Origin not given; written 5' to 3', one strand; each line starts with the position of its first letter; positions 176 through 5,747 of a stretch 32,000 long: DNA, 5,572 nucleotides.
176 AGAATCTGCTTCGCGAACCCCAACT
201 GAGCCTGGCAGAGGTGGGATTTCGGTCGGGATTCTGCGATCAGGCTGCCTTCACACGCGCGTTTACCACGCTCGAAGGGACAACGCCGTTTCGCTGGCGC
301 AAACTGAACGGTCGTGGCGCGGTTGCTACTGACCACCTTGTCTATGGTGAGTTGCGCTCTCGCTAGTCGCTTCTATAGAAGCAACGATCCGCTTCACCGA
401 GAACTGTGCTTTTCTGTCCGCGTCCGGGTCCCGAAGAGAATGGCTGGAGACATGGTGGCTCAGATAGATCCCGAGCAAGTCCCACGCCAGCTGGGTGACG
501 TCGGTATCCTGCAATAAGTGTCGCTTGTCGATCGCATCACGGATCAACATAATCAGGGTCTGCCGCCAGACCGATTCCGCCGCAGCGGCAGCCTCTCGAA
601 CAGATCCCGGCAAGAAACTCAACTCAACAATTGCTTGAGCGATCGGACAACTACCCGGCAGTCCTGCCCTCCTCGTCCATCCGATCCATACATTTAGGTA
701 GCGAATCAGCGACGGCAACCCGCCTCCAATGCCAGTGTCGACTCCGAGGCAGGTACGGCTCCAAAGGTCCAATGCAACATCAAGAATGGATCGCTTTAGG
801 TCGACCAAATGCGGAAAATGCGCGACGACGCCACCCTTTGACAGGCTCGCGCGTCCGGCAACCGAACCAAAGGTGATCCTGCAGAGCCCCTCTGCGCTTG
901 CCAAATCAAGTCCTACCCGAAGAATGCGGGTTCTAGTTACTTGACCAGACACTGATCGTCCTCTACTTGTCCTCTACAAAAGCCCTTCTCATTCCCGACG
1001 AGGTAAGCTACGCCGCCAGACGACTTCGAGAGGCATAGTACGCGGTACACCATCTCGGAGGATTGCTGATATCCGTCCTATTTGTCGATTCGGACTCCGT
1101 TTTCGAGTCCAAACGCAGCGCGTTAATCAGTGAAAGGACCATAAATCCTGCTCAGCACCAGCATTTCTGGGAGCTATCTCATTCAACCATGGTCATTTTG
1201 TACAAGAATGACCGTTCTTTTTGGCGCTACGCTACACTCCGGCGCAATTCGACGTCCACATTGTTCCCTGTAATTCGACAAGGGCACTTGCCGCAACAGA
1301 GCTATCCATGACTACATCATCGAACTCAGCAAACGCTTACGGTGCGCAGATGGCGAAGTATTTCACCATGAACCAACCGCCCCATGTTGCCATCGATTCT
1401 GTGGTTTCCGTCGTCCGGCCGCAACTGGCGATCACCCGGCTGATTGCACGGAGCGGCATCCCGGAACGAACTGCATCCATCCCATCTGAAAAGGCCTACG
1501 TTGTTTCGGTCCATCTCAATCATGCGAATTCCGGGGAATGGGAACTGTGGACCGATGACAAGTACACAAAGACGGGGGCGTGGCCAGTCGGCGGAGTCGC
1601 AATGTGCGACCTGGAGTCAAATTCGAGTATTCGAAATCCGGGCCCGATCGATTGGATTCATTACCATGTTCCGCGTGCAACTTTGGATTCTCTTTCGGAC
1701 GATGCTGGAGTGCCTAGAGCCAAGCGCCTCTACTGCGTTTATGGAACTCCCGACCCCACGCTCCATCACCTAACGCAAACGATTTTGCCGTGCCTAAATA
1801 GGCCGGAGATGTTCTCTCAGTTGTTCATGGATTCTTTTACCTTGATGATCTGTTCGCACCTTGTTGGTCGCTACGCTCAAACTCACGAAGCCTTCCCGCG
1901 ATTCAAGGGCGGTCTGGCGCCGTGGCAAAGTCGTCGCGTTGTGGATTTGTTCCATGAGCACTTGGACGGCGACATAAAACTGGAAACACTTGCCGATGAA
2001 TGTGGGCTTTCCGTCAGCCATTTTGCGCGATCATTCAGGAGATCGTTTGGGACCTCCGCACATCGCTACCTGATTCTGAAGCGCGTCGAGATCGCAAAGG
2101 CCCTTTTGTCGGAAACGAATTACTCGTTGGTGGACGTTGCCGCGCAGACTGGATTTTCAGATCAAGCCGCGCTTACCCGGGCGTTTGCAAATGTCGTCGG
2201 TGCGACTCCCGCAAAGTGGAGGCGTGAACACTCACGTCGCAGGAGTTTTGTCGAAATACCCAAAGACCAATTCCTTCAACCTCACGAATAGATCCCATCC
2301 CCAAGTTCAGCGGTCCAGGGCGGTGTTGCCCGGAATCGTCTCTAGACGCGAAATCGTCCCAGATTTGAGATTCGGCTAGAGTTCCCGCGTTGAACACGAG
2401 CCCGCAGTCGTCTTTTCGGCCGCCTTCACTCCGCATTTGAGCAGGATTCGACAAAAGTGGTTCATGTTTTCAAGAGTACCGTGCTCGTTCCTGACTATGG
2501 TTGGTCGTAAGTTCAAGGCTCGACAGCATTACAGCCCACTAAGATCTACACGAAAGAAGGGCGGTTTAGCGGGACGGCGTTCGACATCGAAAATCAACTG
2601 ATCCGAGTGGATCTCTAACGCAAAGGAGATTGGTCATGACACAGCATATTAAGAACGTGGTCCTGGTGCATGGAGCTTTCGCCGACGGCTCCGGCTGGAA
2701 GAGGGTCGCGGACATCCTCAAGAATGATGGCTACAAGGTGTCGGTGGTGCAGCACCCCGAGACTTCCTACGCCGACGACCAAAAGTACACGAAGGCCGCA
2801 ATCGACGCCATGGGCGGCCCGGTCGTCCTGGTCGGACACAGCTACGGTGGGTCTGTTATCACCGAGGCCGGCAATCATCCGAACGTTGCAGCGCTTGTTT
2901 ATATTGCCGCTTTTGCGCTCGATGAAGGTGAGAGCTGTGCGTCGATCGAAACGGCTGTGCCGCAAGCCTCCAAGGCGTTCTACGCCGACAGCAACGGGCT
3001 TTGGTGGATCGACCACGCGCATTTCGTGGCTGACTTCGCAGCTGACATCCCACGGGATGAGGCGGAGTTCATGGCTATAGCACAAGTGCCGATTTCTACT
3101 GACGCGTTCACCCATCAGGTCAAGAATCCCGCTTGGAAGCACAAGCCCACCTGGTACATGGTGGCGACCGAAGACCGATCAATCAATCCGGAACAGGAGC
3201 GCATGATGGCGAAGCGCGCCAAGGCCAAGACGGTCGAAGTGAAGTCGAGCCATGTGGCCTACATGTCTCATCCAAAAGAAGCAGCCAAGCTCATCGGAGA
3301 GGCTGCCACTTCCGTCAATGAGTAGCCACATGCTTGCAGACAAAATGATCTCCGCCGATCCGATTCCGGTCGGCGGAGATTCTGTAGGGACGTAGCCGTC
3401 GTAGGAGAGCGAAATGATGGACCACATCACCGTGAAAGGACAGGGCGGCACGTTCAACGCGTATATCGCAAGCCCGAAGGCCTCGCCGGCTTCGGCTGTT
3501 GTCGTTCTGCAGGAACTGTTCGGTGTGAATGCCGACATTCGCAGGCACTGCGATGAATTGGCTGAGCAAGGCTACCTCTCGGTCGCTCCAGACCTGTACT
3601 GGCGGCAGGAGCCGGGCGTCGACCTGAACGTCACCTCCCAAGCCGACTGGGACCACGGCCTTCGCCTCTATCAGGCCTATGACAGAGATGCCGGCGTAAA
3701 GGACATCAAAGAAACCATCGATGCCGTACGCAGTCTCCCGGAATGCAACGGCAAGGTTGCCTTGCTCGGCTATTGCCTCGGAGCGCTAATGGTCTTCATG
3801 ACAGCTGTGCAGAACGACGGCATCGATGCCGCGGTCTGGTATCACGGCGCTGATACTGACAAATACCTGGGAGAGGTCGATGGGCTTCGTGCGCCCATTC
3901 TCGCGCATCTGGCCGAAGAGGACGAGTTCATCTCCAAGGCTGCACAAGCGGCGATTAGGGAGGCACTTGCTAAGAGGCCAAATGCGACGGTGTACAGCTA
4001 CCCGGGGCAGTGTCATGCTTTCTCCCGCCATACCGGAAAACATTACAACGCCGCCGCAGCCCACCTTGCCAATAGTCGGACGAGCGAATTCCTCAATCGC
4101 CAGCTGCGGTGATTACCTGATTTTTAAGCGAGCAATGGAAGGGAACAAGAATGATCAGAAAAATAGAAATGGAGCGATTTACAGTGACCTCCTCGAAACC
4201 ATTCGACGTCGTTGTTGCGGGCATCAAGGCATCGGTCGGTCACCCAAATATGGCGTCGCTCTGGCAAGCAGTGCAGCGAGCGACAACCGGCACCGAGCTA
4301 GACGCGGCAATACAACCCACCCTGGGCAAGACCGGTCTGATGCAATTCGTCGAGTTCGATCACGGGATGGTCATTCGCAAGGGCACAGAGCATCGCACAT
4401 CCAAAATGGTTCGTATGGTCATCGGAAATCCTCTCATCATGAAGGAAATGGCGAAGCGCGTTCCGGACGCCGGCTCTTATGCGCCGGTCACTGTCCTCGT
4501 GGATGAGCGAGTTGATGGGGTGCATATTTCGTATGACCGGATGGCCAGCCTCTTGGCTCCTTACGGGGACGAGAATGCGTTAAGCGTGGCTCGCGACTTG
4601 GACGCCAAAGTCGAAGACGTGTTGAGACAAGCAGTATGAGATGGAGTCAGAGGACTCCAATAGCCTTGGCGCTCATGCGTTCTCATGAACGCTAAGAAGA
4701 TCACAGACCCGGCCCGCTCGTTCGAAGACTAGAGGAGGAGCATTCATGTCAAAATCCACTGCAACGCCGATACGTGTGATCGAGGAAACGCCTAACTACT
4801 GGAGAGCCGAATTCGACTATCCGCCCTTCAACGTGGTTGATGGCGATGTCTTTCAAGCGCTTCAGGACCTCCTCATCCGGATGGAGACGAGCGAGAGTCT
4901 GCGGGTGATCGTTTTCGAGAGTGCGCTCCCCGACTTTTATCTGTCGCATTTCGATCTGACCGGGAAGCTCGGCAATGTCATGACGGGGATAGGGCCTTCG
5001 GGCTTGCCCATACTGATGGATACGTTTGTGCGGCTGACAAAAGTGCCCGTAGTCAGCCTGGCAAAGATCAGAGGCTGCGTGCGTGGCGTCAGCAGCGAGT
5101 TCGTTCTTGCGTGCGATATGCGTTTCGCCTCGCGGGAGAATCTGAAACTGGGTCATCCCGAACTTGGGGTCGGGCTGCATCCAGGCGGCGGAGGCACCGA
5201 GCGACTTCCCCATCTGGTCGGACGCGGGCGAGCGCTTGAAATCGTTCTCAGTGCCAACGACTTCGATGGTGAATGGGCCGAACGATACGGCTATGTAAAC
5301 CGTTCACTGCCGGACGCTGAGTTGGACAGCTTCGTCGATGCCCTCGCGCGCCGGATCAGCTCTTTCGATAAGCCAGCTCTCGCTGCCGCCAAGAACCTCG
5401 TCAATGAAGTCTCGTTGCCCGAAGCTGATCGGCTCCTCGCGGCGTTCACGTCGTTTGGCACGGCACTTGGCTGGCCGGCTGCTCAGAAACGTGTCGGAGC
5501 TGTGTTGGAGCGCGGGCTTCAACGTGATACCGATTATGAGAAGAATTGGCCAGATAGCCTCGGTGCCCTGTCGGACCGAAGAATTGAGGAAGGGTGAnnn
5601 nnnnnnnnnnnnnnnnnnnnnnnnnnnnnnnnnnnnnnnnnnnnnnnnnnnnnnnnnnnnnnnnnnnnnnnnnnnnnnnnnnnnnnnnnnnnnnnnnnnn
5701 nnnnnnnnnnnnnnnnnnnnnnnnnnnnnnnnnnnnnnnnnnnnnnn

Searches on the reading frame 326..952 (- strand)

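Call 40: search_protein_families(library=pfam, proteins=[window:326-952:-], max_evalue=0.0001)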
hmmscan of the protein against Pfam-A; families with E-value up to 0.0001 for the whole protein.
window:326-952:- (208 aa): 1 family
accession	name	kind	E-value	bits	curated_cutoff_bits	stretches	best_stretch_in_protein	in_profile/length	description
PF16925.10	TetR_C_13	-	2.9e-21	76.3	27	1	78-182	1-105/109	Tetracyclin repressor-like, C-terminal domain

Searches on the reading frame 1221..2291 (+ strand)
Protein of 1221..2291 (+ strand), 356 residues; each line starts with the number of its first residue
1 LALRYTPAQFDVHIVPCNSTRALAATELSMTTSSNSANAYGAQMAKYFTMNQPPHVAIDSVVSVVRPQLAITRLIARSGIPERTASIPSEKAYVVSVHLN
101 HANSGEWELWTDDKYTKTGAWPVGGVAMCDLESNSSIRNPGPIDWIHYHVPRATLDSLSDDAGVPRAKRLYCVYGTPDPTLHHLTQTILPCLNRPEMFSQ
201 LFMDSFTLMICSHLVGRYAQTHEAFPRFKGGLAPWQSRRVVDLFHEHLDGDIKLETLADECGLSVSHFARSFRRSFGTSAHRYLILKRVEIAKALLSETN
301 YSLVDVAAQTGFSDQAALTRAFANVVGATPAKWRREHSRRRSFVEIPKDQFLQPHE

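Call 39: search_protein_families(library=pfam, proteins=[window:1221-2291:+], max_evalue=0.0001)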
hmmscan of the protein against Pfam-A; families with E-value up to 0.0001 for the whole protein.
window:1221-2291:+ (356 aa): 2 families
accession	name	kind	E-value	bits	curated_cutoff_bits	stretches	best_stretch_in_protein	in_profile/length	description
PF12833.13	HTH_18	-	5.3e-21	75.1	33.6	1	257-335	1-79/80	Helix-turn-helix domain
PF00165.29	HTH_AraC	-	3.7e-17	62.4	26.6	1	245-284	2-41/42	Bacterial regulatory helix-turn-helix proteins, AraC family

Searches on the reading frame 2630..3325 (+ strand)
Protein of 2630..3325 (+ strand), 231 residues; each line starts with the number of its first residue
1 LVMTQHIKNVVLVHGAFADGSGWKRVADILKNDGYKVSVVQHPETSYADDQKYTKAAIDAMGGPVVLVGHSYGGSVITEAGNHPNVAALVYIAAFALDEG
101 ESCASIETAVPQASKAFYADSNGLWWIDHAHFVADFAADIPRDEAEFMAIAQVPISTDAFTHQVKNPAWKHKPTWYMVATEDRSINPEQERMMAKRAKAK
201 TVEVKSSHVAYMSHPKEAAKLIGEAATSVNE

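Call 39: search_protein_families(library=pfam, proteins=[window:2630-3325:+], max_evalue=0.0001)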
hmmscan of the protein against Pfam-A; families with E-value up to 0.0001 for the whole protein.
window:2630-3325:+ (231 aa): 4 families
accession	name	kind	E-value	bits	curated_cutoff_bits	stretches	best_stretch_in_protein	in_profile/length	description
PF12697.13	Abhydrolase_6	-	1.1e-24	88.8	26.3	1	10-219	1-215/217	Alpha/beta hydrolase family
PF12146.15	Hydrolase_4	-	7.2e-08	32.5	27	1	44-207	56-227/239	Serine aminopeptidase, S33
PF12695.13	Abhydrolase_5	-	5.3e-06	26.8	27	1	10-99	2-94/164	Alpha/beta hydrolase family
PF00561.26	Abhydrolase_1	-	2.8e-05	24.4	25.8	0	10-116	3-119/245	alpha/beta hydrolase fold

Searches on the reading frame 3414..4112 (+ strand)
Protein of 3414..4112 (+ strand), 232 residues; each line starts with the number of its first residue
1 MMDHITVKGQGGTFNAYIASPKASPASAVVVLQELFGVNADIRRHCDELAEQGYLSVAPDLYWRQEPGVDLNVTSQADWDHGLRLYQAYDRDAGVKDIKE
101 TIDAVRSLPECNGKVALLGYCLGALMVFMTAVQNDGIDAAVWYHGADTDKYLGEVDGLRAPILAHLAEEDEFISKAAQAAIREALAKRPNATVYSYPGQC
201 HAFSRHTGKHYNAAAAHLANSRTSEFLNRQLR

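Call 39: search_protein_families(library=pfam, proteins=[window:3414-4112:+], max_evalue=0.0001)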
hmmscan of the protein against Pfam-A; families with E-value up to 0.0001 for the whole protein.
window:3414-4112:+ (232 aa): 2 families
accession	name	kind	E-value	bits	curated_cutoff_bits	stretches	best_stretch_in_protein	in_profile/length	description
PF01738.24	DLH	-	1.1e-50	172.7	21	1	14-229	1-215/217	Dienelactone hydrolase family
PF12146.15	Hydrolase_4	-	6.8e-05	22.7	27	0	156-202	188-233/239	Serine aminopeptidase, S33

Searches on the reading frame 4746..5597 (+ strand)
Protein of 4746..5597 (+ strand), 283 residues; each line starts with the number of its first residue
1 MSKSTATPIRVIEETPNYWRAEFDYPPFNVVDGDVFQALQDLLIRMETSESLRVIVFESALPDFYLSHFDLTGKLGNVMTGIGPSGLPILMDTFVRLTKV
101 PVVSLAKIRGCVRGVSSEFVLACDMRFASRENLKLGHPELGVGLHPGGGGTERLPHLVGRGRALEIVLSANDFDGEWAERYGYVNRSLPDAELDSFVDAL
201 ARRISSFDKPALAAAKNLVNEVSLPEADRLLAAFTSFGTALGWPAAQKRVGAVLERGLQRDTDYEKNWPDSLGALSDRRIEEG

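Call 39: search_protein_families(library=pfam, proteins=[window:4746-5597:+], max_evalue=0.0001)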
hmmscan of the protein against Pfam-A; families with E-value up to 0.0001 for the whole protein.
window:4746-5597:+ (283 aa): 2 families
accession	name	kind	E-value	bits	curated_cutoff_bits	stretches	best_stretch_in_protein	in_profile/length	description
PF00378.25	ECH_1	-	1.8e-21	77.1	27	1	23-221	11-207/251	Enoyl-CoA hydratase/isomerase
PF16113.10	ECH_2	-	1.3e-05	25.3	27.2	1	29-214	13-198/335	Enoyl-CoA hydratase/isomerase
